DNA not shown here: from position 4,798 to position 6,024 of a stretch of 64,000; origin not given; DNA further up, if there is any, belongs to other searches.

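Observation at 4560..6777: AT-rich island between conserved genes: orphan PD-(D/E)xK-like nuclease + coupled 64-aa ORF, restriction-enzyme remnant and ~700 bp without ORFs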

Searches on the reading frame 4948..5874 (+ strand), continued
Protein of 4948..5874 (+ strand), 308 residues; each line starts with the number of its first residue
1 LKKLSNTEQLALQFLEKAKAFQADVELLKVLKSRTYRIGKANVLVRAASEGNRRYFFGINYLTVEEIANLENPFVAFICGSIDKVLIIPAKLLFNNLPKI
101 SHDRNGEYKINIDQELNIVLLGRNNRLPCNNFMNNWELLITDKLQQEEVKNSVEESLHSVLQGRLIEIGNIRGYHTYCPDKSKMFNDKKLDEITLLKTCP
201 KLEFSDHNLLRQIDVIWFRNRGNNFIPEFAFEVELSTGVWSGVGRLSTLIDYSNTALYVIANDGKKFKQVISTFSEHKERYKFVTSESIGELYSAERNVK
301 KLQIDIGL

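Call 70: find_encoding_contigs(protein=P0002, flank=6000, max_places=4)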
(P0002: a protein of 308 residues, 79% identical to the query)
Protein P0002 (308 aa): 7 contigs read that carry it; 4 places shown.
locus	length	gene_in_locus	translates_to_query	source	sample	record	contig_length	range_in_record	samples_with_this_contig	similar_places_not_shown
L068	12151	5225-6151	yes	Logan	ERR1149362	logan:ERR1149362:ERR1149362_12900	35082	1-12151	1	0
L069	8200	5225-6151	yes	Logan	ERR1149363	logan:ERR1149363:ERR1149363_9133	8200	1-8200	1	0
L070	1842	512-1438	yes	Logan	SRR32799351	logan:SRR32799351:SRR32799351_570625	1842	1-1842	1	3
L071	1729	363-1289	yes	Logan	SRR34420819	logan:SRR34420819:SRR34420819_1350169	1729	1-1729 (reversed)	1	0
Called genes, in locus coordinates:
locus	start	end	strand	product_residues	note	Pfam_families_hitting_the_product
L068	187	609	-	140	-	PF07681:DoxX, PF04173:DoxD (weak)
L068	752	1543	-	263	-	-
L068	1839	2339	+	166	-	PF06172:Cupin_5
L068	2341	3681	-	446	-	PF02661:Fic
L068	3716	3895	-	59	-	-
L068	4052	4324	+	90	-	-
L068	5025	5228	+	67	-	-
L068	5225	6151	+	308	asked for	PF27126:NmeDI_C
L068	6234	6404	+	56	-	PF09520:HinfI (weak)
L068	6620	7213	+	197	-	PF02085:Cytochrom_CIII (faint), PF14537:Cytochrom_c3_2 (faint), PF22113:Mtrc-MtrF_II-IV_dom (weak), PF14522:Cytochrome_C7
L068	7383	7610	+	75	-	-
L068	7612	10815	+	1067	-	PF13183:Fer4_8 (faint), PF13237:Fer4_10 (faint), PF04879:Molybdop_Fe4S4, PF12797:Fer4_2 (weak), PF12838:Fer4_7, PF25160:LdpA_Fe-S-bd (faint), PF13247:Fer4_11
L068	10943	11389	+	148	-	-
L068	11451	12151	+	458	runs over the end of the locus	PF03916:NrfD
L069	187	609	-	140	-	PF07681:DoxX, PF04173:DoxD (weak)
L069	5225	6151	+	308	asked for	PF27126:NmeDI_C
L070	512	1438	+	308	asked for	PF27126:NmeDI_C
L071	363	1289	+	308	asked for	PF27126:NmeDI_C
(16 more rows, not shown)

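Call 71: find_encoding_contigs(protein=window:4948-5874:+, flank=6000, max_places=4)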
Protein window:4948-5874:+ (308 aa): 3 contigs read that carry it; 2 places shown.
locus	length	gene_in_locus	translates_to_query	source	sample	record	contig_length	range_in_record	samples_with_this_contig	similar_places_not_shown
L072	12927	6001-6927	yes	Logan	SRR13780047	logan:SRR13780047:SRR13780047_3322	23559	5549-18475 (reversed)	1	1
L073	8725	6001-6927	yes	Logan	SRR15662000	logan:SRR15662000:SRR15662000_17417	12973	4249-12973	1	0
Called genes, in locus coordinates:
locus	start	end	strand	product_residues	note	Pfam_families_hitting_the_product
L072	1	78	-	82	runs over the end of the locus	-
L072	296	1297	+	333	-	PF00586:AIRS, PF02769:AIRS_C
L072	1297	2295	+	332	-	PF01118:Semialdhyde_dh, PF02774:Semialdhyde_dhC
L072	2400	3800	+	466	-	PF00202:Aminotran_3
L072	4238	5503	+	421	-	PF20245:DUF6600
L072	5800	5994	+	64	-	-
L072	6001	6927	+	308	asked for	PF27126:NmeDI_C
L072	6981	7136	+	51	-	PF09520:HinfI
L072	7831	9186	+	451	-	PF02881:SRP54_N, PF00448:SRP54, PF02978:SRP_SPB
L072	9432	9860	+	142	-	PF00886:Ribosomal_S16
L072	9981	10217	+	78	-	PF13083:KH_KhpA-B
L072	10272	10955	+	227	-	PF01746:tRNA_m1G_MT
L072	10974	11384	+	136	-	PF01245:Ribosomal_L19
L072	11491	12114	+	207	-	PF01712:dNK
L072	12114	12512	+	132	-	PF19662:DUF6165 (weak)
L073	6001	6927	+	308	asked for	PF27126:NmeDI_C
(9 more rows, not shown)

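Call 74: find_homologous_proteins(query=L001:4139-5689:+)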
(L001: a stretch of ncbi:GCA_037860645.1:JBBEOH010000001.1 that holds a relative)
Query L001:4139-5689:+ (517 aa): 7999 proteins with E <= 0.001 among 8000 candidates; the best 120 are listed.
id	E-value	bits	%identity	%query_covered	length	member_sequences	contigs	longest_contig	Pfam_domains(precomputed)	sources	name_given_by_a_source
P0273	0.0e+0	1141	96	100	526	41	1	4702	PF01555.25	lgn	-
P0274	0.0e+0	1127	95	100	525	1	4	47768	PF01555.25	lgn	-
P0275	0.0e+0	1127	95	99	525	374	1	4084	PF01555.25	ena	-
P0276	0.0e+0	1126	95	100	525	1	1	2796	PF01555.25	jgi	-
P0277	0.0e+0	1125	95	100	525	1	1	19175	PF01555.25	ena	-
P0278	0.0e+0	1123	95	100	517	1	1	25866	PF01555.25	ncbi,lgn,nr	ncbi:MAG TPA: DNA methyltransferase [Chitinophagaceae bacterium]|nr:DNA methyltransferase [Chitinoph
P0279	0.0e+0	1122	95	100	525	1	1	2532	PF01555.25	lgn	-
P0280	0.0e+0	1113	94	100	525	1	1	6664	PF01555.25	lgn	-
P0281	0.0e+0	1112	93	100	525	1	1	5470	PF01555.25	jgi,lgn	-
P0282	0.0e+0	1111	94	100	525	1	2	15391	PF01555.25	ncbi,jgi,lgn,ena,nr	ncbi:MAG: DNA methyltransferase [Bacteroidales bacterium]|nr:DNA methyltransferase [Bacteroidales ba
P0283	0.0e+0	1109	94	100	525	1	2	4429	PF01555.25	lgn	-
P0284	0.0e+0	1099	91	100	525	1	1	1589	PF01555.25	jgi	-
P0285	0.0e+0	1098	92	100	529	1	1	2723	PF01555.25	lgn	-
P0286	0.0e+0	1091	91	100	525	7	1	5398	PF01555.25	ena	-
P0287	0.0e+0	1089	90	100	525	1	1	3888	PF01555.25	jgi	-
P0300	0.0e+0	1080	90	100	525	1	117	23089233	PF01555.25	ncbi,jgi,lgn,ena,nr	ncbi:MAG: site-specific DNA-methyltransferase [Bacteroidales bacterium]|jgi:hypothetical protein|nr:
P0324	0.0e+0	1050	88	100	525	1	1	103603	PF01555.25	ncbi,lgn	ncbi:MAG: DNA methyltransferase [Stygiobacter sp.]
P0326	0.0e+0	1046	87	99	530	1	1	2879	PF01555.25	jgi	-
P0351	0.0e+0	1015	84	99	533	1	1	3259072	PF01555.25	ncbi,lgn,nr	ncbi:MAG: DNA methyltransferase [Vicingaceae bacterium]|nr:MAG: DNA methyltransferase [Vicingaceae b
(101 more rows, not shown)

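Call 75: find_encoding_contigs(protein=P0300, flank=4000, max_places=4)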
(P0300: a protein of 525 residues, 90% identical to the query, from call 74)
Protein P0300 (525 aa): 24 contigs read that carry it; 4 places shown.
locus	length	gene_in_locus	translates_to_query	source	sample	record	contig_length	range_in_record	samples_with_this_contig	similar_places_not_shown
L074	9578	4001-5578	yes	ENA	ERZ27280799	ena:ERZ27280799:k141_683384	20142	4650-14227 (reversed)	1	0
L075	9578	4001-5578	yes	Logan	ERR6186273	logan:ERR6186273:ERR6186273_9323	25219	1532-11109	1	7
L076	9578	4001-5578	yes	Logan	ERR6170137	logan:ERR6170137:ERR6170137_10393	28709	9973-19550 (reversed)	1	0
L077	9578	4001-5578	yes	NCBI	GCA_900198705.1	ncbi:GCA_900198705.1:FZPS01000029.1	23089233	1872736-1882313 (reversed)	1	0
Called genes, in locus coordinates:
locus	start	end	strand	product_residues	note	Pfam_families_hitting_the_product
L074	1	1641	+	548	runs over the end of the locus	PF05681:Fumerase, PF05683:Fumerase_C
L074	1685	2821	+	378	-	PF13177:DNA_pol3_delta2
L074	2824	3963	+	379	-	PF04468:PSP1, PF28472:PSP1_3rd, PF28473:YaaT_C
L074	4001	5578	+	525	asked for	PF01555:N6_N4_Mtase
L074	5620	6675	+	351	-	PF09520:HinfI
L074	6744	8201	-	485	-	PF01098:FTSW_RODA_SPOVE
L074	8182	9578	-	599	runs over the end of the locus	PF03717:PBP_dimer, PF00905:Transpeptidase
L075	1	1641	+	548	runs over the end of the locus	PF05681:Fumerase, PF05683:Fumerase_C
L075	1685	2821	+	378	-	PF13177:DNA_pol3_delta2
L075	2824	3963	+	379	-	PF04468:PSP1, PF28472:PSP1_3rd, PF28473:YaaT_C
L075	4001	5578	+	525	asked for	PF01555:N6_N4_Mtase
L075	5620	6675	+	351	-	PF09520:HinfI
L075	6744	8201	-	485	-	PF01098:FTSW_RODA_SPOVE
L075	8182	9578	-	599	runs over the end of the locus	PF03717:PBP_dimer, PF00905:Transpeptidase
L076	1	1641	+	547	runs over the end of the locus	PF05681:Fumerase, PF05683:Fumerase_C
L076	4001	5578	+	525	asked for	PF01555:N6_N4_Mtase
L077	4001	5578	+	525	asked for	PF01555:N6_N4_Mtase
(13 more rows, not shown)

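Call 76: find_encoding_contigs(protein=P0351, flank=4000, max_places=2)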
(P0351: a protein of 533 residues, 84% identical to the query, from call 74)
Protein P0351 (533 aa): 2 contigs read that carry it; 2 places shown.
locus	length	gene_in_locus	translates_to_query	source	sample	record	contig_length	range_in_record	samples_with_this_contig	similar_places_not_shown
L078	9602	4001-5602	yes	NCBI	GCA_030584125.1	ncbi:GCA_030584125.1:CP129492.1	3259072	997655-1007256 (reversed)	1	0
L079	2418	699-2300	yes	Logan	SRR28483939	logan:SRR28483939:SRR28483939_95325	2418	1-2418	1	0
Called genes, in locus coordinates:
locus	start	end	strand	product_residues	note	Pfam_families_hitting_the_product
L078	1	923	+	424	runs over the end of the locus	PF25919:BSH_CusB (faint), PF00364:Biotin_lipoyl (faint), PF25917:BSH_RND, PF25973:BSH_CzcB, PF25954:Beta-barrel_RND_2 (weak)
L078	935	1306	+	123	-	PF12487:DUF3703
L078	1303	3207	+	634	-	PF00122:E1-E2_ATPase, PF00702:Hydrolase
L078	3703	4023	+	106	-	PF13560:HTH_31, PF01381:HTH_3, PF12844:HTH_19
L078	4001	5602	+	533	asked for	PF01555:N6_N4_Mtase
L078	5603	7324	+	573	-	PF10592:AIPR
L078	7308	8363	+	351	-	PF09520:HinfI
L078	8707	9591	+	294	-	PF18144:SMODS, PF21654:DncV-like_NTFase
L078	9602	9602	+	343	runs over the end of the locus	-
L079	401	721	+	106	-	PF13560:HTH_31, PF01381:HTH_3, PF12844:HTH_19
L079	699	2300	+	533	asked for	PF01555:N6_N4_Mtase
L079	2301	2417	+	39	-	?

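Call 77: find_encoding_contigs(protein=P0324, flank=4000, max_places=2)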
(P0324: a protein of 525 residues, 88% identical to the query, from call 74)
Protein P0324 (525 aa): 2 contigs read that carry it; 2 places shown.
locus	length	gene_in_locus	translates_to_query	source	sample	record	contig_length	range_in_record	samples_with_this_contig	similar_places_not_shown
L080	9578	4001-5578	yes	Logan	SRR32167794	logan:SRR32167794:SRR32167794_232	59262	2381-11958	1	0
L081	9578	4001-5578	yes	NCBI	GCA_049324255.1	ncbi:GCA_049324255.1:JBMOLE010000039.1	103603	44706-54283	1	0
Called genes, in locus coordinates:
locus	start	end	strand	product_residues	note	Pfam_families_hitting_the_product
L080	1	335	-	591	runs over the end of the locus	PF07969:Amidohydro_3, PF01979:Amidohydro_1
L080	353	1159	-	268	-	PF01416:PseudoU_synth_1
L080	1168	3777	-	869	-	PF01411:tRNA-synt_2c, PF07973:tRNA_SAD, PF02272:DHHA1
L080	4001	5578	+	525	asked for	PF01555:N6_N4_Mtase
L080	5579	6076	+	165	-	PF09520:HinfI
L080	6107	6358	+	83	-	PF09520:HinfI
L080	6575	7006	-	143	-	PF02657:SufE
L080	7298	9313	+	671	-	PF00270:DEAD (faint), PF04851:ResIII, PF17757:UvrB_inter, PF27431:UvrB_3rd, PF00271:Helicase_C, PF12344:UvrB, PF02151:UVR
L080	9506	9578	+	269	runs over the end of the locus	PF00106:adh_short, PF08659:KR (weak), PF13561:adh_short_C2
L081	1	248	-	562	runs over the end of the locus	PF07969:Amidohydro_3, PF01979:Amidohydro_1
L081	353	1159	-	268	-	PF01416:PseudoU_synth_1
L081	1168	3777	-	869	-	PF01411:tRNA-synt_2c, PF07973:tRNA_SAD, PF02272:DHHA1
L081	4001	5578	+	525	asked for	PF01555:N6_N4_Mtase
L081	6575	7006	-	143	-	PF02657:SufE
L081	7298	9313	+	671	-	PF00270:DEAD (faint), PF04851:ResIII, PF17757:UvrB_inter, PF27431:UvrB_3rd, PF00271:Helicase_C, PF12344:UvrB, PF02151:UVR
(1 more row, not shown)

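Call 79: find_encoding_contigs(protein=P0274, flank=4000, max_places=3)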
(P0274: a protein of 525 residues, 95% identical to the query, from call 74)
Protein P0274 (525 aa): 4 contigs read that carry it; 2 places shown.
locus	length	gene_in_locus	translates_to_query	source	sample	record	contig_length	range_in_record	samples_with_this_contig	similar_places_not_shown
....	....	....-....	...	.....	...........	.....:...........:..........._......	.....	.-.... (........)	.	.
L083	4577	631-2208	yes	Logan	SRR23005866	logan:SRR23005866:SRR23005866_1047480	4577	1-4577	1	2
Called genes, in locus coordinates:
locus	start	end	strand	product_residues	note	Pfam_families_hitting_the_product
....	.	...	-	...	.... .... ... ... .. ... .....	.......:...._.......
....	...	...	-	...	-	-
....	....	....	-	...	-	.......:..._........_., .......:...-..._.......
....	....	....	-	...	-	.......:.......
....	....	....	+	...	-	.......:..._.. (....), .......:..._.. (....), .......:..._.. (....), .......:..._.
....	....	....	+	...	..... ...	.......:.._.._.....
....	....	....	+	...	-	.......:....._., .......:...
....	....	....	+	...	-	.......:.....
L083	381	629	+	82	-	-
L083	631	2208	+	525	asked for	PF01555:N6_N4_Mtase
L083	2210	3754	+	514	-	PF03235:GmrSD_N, PF01844:HNH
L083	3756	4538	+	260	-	PF09520:HinfI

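Call 80: find_encoding_contigs(protein=P0282, flank=4000, max_places=3)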
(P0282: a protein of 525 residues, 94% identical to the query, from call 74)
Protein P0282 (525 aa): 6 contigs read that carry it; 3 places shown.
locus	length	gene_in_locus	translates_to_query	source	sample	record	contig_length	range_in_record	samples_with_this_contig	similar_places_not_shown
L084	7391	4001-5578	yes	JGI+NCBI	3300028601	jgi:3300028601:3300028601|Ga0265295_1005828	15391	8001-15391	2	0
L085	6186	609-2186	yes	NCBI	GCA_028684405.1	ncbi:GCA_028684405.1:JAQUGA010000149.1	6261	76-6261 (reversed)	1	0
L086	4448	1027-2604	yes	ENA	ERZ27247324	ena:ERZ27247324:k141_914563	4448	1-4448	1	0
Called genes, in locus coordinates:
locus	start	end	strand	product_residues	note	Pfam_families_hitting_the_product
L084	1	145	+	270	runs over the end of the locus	PF01048:PNP_UDP_1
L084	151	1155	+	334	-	PF06144:DNA_pol3_delta, PF21694:DNA_pol3_delta_C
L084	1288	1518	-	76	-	-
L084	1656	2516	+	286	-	-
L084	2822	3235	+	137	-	PF05598:DUF772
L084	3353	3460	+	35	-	-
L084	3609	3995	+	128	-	PF12844:HTH_19 (weak), PF13560:HTH_31 (weak), PF01381:HTH_3 (weak)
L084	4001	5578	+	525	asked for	PF01555:N6_N4_Mtase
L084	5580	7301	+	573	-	PF10592:AIPR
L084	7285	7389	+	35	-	?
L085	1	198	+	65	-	?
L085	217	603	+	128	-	PF12844:HTH_19 (weak), PF13560:HTH_31 (weak), PF01381:HTH_3 (weak)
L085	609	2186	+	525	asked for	PF01555:N6_N4_Mtase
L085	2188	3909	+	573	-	PF10592:AIPR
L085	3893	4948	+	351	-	PF09520:HinfI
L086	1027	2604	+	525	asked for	PF01555:N6_N4_Mtase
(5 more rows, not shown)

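Call 94: get_annotated_region(hit=H6, flank=4000)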
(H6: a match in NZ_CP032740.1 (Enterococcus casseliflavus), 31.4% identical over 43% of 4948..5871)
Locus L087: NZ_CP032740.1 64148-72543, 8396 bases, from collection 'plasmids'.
description: Enterococcus casseliflavus strain EC-369 plasmid pEC369, complete sequence
organism: Enterococcus casseliflavus (NCBI taxid 37734)
taxonomy: Bacteria; Bacillota; Bacilli; Lactobacillales; Enterococcaceae; Enterococcus; Enterococcus casseliflavus
host: -; source: Homo sapiens,bile; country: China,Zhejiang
typing (MOB-suite, as given by PLSDB): conjugative; replicon rep_cluster_183; relaxase MOBQ; mating-pair formation MPF_T
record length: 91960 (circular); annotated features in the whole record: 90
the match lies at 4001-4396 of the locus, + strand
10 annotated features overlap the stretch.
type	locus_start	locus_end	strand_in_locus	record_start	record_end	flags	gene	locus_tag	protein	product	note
CDS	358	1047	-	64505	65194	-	-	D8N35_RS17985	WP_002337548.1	class A sortase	-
CDS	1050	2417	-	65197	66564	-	-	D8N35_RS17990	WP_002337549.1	peptidoglycan DD-metalloendopeptidase family protein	-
CDS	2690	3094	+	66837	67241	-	-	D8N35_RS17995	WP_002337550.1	NusG domain II-containing protein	-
CDS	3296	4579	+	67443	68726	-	-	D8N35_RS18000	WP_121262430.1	type II restriction endonuclease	-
CDS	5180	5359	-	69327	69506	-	-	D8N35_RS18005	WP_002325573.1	DUF2933 domain-containing protein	-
CDS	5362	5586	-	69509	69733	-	-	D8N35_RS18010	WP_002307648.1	DUF2933 domain-containing protein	-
CDS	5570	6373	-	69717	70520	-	lgt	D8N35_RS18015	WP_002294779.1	prolipoprotein diacylglyceryl transferase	GO:0009249 - protein lipoylation [Evidence IEA]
CDS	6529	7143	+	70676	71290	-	-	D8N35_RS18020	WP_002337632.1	TIGR01906 family membrane protein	-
CDS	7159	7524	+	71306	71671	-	-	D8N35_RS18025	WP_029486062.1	BlaI/MecI/CopY family transcriptional regulator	GO:0045892 - negative regulation of DNA-templated transcription [Evidence IEA]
CDS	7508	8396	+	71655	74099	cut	-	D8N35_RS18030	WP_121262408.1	heavy metal translocating P-type ATPase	-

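Call 95: get_annotated_region(hit=H2, flank=4000)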
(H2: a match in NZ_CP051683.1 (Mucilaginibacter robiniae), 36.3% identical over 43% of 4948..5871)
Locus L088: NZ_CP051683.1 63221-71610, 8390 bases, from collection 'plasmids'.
description: Mucilaginibacter robiniae strain F39-2 plasmid unnamed1, complete sequence
organism: Mucilaginibacter robiniae (NCBI taxid 2728022)
taxonomy: Bacteria; Bacteroidota; Sphingobacteriia; Sphingobacteriales; Sphingobacteriaceae; Mucilaginibacter; Mucilaginibacter robiniae
host: -; source: cell culture,Flower of Shittah tree; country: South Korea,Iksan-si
typing (MOB-suite, as given by PLSDB): non-mobilizable
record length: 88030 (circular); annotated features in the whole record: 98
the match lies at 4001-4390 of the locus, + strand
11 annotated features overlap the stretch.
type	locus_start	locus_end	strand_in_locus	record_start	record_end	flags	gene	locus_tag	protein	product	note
CDS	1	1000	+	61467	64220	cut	-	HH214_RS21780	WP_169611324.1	multicopper oxidase domain-containing protein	-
CDS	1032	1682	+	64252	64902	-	-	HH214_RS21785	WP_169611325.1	DUF305 domain-containing protein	-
CDS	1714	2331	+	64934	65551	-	-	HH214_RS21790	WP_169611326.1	DUF305 domain-containing protein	-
CDS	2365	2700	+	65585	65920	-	-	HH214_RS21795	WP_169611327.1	four-helix bundle copper-binding protein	-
CDS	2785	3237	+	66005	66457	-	-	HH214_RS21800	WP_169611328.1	DUF305 domain-containing protein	-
CDS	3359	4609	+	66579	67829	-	-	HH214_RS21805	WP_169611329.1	hypothetical protein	-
CDS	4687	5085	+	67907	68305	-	-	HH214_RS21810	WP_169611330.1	hypothetical protein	-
CDS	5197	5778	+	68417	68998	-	-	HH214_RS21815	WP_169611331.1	DUF3347 domain-containing protein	-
CDS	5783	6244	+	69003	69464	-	-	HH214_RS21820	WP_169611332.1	heme-binding domain-containing protein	-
CDS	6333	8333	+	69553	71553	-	-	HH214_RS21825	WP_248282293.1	copper-translocating P-type ATPase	GO:0006825 - copper ion transport [Evidence IEA]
CDS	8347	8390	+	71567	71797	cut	-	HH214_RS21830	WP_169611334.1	hypothetical protein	-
